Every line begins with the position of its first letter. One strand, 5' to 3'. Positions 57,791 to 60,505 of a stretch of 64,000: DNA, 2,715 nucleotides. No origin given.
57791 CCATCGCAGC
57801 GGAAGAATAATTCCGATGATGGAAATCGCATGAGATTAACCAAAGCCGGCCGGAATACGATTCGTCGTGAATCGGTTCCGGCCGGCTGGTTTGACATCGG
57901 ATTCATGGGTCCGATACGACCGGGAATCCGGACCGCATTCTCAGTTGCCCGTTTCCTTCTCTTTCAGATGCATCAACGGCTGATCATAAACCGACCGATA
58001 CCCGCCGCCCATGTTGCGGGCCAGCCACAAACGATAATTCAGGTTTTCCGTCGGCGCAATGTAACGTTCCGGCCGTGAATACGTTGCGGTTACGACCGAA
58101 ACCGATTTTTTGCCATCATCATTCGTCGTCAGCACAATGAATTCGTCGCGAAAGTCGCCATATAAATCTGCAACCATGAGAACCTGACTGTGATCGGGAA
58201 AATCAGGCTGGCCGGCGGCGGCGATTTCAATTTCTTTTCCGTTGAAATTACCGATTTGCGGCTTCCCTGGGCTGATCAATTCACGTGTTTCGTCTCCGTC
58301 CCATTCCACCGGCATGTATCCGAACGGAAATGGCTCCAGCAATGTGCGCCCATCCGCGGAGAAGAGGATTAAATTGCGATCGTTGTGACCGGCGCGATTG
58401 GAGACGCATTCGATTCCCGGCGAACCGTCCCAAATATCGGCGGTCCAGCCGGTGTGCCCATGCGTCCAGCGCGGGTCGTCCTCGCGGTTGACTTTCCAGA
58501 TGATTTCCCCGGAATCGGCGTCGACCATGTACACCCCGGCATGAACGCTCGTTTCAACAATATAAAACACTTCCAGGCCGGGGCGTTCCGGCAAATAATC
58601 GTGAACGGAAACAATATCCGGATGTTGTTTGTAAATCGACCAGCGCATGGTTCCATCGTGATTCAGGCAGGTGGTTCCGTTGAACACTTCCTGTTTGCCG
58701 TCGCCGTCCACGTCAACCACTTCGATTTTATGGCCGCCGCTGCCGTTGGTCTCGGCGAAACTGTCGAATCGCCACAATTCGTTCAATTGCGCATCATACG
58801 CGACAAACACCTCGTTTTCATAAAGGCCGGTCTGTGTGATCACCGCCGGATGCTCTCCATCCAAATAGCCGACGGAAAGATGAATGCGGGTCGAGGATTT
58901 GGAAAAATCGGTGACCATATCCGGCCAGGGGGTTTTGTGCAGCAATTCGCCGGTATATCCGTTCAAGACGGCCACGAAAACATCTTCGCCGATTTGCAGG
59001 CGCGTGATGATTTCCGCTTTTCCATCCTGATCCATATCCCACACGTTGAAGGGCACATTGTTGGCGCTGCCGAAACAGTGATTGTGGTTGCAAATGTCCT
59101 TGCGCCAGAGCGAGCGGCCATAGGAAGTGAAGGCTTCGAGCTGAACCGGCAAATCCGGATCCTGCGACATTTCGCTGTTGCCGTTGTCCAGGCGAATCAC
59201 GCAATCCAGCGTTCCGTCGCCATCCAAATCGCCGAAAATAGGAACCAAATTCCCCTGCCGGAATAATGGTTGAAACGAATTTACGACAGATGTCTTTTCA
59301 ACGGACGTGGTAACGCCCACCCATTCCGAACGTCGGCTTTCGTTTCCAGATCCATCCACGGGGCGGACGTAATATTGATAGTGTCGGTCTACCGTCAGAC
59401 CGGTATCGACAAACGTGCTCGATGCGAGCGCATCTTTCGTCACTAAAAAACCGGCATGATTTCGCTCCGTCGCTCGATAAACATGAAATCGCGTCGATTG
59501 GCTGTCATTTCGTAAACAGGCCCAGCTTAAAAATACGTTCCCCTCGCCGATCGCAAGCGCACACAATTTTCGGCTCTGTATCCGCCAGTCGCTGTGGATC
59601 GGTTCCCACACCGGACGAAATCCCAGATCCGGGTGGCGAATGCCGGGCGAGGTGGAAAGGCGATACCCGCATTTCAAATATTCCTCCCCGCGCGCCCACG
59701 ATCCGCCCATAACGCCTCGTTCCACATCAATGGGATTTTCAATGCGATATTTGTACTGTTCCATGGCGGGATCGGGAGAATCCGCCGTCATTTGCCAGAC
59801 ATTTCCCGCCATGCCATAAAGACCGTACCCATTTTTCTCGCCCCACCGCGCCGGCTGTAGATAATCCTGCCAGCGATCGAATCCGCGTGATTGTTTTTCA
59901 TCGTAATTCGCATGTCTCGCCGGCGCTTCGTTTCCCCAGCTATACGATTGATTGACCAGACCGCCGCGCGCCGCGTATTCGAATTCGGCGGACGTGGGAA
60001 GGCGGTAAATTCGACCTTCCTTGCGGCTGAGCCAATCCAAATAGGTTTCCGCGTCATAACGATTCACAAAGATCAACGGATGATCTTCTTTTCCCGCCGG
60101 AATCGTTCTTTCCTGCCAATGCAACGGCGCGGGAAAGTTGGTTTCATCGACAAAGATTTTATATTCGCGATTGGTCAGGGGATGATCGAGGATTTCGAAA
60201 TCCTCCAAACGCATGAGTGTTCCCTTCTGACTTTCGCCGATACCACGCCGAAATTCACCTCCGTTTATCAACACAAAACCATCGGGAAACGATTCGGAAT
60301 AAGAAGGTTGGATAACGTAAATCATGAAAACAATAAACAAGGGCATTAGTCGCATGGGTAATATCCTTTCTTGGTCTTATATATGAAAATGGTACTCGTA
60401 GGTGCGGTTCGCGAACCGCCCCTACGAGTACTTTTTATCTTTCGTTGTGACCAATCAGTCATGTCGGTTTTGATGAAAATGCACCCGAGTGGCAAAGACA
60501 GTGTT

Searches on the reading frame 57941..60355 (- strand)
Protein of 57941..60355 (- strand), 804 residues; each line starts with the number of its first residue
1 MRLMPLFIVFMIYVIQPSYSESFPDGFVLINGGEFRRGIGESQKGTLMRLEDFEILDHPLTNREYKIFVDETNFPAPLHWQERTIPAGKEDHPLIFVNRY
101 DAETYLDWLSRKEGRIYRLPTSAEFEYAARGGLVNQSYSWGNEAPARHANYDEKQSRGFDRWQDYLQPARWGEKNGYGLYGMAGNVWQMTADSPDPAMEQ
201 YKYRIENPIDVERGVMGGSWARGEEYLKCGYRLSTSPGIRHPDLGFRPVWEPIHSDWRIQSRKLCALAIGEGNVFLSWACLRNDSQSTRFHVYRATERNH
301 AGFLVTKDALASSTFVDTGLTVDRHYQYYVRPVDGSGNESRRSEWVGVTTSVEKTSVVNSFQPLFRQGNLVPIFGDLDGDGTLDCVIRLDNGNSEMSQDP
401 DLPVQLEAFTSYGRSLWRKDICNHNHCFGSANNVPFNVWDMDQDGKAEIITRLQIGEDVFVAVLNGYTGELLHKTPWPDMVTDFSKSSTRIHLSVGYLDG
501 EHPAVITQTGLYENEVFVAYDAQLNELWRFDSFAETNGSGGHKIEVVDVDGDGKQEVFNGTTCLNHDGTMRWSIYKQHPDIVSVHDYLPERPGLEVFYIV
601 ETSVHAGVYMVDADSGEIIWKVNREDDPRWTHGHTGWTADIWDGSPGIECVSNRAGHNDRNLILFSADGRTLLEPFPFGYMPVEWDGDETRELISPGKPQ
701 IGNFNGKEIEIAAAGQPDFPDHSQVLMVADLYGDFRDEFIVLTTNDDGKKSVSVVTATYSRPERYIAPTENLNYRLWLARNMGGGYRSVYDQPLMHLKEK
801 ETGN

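Call 14: search_protein_families(library=pfam, proteins=[window:57941-60355:-])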
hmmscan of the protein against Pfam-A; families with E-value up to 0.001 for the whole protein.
window:57941-60355:- (804 aa): 4 families
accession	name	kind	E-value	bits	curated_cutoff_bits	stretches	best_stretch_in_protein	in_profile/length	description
PF21348.3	RGL11_C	-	1.1e-51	176.6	27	2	462-782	142-467/490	Rhamnogalacturonan lyase family 11, C-terminal domain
PF03781.23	FGE-sulfatase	-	4.1e-38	131.9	23.3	1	26-249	4-254/255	Sulfatase-modifying factor enzyme 1-like domain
PF18370.7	RGI_lyase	-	7.3e-07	29.9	27.8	1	262-343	8-80/86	Rhamnogalacturonan I lyases beta-sheet domain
PF13517.12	FG-GAP_3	-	1e-06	29.7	26.9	0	526-558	19-60/61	FG-GAP-like repeat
